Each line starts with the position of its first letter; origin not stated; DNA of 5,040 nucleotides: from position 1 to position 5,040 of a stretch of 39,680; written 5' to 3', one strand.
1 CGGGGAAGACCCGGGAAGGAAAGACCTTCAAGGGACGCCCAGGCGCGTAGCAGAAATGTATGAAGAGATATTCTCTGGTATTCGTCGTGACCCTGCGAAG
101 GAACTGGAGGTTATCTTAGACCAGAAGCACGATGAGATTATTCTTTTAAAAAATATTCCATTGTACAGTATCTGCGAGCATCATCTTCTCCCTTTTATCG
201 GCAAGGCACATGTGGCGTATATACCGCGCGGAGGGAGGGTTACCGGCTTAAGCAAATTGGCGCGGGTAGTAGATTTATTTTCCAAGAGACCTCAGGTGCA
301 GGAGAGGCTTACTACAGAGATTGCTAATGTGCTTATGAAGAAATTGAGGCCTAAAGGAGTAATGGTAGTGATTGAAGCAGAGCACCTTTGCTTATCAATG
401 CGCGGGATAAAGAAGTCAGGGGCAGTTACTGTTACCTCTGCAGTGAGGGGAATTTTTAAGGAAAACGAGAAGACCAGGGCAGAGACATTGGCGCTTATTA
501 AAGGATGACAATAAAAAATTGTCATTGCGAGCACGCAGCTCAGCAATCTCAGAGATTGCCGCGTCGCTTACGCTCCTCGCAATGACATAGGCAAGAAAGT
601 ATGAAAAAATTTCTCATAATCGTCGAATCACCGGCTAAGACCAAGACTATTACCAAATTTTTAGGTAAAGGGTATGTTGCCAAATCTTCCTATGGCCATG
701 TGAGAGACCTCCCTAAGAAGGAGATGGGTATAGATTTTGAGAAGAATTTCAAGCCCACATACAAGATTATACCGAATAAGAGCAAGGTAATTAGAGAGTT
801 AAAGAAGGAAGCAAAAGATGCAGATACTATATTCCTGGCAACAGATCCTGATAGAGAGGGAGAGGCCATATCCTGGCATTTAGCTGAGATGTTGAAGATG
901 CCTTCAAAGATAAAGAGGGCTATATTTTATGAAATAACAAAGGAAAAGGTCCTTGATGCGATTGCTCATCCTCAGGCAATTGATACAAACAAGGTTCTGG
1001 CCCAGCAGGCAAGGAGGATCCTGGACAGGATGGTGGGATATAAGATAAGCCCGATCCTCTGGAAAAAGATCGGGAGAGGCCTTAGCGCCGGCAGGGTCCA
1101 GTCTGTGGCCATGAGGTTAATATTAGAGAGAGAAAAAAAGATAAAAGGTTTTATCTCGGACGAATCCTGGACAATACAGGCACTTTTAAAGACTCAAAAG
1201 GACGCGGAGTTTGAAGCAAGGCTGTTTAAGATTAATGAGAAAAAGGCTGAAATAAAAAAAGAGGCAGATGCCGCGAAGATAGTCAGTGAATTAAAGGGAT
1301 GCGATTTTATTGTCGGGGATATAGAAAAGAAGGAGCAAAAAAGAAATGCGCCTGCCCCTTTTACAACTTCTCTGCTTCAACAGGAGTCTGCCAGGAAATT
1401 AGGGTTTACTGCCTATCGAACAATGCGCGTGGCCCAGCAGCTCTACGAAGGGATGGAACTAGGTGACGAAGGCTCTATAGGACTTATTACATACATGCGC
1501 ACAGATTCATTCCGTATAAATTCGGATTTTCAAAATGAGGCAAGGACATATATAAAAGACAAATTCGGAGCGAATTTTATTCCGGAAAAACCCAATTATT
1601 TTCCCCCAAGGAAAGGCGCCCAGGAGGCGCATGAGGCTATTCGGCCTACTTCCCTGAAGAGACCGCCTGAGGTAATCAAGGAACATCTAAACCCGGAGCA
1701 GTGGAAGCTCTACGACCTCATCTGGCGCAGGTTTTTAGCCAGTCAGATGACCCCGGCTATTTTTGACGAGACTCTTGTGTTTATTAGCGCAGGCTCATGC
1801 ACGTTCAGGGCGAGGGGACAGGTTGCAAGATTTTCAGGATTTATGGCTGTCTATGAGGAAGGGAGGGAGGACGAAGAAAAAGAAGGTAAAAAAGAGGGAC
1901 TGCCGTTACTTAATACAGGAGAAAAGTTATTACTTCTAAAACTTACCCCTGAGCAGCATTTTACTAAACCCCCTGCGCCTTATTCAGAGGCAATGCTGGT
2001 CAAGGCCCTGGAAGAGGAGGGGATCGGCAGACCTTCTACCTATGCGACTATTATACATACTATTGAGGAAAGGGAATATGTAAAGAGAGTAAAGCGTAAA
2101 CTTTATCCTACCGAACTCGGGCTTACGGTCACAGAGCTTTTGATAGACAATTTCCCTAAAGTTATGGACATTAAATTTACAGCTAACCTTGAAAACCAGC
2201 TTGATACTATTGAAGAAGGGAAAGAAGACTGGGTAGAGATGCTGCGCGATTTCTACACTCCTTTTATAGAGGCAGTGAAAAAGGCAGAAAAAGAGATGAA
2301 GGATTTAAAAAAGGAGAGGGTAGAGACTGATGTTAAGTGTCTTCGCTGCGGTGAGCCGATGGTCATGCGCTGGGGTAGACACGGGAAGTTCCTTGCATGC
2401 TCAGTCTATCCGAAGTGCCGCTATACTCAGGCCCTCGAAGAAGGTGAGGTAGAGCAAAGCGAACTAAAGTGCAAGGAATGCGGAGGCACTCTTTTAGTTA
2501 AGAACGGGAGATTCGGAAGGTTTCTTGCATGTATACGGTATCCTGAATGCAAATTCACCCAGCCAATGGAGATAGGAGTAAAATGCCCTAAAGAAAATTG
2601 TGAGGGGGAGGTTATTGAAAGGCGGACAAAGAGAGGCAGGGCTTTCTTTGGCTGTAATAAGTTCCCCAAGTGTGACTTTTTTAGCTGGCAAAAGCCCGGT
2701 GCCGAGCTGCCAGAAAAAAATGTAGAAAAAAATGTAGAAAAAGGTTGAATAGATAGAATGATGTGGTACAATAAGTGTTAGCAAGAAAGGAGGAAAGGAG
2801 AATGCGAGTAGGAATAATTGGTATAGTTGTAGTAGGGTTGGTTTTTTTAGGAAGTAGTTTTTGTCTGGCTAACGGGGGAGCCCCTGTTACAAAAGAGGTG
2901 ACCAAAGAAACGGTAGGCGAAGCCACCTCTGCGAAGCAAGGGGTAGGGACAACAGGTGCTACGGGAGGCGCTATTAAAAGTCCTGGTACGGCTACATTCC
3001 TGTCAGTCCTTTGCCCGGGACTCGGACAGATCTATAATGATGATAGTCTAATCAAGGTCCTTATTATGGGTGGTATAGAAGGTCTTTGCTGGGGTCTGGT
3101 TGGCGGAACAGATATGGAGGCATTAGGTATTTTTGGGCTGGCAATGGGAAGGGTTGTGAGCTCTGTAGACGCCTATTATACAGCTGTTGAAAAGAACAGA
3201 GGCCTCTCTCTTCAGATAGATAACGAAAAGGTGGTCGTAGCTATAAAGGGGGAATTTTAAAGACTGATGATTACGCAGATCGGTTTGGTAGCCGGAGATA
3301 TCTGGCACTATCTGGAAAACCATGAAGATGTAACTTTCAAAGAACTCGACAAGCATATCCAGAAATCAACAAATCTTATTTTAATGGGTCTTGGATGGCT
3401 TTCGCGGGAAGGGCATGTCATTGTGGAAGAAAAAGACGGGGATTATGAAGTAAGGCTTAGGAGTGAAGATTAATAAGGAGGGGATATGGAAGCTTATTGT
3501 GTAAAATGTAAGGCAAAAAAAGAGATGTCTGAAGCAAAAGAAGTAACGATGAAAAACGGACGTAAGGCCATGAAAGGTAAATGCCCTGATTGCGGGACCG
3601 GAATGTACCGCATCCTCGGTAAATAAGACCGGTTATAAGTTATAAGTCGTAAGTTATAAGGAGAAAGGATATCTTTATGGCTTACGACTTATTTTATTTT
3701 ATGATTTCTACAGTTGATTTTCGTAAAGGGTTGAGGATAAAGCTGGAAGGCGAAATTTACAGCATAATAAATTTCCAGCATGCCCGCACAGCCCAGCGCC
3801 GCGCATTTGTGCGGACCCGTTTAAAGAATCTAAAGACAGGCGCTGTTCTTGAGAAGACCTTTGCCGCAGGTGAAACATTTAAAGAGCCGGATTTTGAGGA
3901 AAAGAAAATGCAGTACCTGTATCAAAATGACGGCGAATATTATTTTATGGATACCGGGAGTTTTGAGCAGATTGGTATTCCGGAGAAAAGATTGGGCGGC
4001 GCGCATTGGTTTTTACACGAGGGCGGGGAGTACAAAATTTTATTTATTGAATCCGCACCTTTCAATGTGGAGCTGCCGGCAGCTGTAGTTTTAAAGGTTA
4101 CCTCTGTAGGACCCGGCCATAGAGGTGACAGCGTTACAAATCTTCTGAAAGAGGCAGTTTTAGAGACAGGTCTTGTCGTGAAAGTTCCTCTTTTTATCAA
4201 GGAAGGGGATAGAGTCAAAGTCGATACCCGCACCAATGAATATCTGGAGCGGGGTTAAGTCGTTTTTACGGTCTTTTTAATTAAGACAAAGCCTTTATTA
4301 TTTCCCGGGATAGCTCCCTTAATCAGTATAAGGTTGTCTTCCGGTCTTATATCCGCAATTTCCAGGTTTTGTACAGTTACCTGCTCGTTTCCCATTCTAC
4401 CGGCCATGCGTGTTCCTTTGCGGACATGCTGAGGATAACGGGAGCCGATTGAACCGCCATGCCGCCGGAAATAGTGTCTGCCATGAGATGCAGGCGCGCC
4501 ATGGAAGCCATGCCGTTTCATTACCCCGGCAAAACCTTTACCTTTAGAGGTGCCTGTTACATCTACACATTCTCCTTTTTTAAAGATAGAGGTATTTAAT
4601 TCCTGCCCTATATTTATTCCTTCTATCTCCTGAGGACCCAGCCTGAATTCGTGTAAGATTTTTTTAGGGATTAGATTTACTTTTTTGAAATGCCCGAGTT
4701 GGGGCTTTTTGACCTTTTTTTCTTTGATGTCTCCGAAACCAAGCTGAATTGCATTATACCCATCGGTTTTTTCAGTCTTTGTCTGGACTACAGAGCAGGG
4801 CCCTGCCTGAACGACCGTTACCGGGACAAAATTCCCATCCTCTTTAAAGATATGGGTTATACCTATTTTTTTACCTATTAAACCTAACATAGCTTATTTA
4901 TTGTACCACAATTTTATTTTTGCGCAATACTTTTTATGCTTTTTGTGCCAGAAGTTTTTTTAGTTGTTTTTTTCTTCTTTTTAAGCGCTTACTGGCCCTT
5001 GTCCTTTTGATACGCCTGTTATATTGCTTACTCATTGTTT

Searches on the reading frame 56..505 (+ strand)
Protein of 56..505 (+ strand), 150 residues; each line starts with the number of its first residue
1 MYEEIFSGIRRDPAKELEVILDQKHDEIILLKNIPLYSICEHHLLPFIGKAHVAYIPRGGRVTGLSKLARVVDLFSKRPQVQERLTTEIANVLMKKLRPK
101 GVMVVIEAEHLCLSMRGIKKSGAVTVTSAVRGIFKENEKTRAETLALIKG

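Call 65: search_protein_families(library=pfam, proteins=[window:56-505:+], max_evalue=0.0001)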
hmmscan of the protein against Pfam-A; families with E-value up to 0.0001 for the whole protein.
window:56-505:+ (150 aa): 1 family
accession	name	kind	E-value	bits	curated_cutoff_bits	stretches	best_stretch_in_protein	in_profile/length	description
PF01227.27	GTP_cyclohydroI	-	3e-63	212.9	27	1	1-148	31-178/179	GTP cyclohydrolase I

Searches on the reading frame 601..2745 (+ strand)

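Call 65: search_protein_families(library=pfam, proteins=[window:601-2745:+], max_evalue=0.0001)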
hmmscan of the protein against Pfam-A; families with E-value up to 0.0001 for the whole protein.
window:601-2745:+ (715 aa): 3 families
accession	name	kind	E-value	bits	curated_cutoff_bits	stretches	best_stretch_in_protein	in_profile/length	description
PF01131.25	Topoisom_bac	-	4.7e-126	421.5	35.1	1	127-548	2-410/411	DNA topoisomerase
PF01396.24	Zn_ribbon_Top1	-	5.3e-34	116.2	32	3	623-656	3-36/39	Topoisomerase DNA binding C4 zinc finger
PF01751.28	Toprim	-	5.8e-22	78.1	23.1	1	5-112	2-96/96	Toprim domain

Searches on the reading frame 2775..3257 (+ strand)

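Call 65: search_protein_families(library=pfam, proteins=[window:2775-3257:+], max_evalue=0.0001)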
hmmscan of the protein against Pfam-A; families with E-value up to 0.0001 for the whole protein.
window:2775-3257:+ (161 aa): 1 family
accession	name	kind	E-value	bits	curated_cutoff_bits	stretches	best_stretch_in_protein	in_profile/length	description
PF18935.5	DUF5683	-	8.1e-06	26.4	26.7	1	68-103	3-38/151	Family of unknown function (DUF5683)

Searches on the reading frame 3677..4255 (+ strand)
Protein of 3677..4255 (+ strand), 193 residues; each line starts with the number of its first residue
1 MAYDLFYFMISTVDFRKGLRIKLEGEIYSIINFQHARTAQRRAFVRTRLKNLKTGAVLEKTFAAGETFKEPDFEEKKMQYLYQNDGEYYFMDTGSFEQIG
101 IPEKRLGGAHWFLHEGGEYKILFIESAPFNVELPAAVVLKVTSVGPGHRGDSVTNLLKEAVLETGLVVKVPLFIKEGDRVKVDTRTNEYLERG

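Call 65: search_protein_families(library=pfam, proteins=[window:3677-4255:+], max_evalue=0.0001)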
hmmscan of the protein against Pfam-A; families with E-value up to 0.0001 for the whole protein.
window:3677-4255:+ (193 aa): 3 families
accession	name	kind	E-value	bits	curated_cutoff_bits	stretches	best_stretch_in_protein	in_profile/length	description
PF09285.17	Elong-fact-P_C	-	3e-23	81.7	25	1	137-192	1-56/56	Elongation factor P, C-terminal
PF08207.18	EFP_N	-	2.2e-20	72.9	23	1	11-68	1-58/58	Elongation factor P (EF-P) KOW-like domain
PF01132.26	EFP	-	2.5e-17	63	27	1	76-128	1-53/54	Elongation factor P (EF-P) OB domain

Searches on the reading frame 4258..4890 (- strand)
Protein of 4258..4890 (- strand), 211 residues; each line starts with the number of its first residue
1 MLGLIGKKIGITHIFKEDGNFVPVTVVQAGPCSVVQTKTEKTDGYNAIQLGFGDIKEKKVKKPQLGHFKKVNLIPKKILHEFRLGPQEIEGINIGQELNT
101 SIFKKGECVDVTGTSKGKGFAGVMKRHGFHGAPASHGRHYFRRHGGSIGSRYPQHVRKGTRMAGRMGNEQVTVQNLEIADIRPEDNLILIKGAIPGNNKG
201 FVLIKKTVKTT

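Call 65: search_protein_families(library=pfam, proteins=[window:4258-4890:-], max_evalue=0.0001)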
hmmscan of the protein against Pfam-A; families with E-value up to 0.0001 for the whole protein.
window:4258-4890:- (211 aa): 1 family
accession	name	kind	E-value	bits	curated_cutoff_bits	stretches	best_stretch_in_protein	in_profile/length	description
PF00297.29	Ribosomal_L3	-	2.2e-19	70.1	22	1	97-183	206-290/369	Ribosomal protein L3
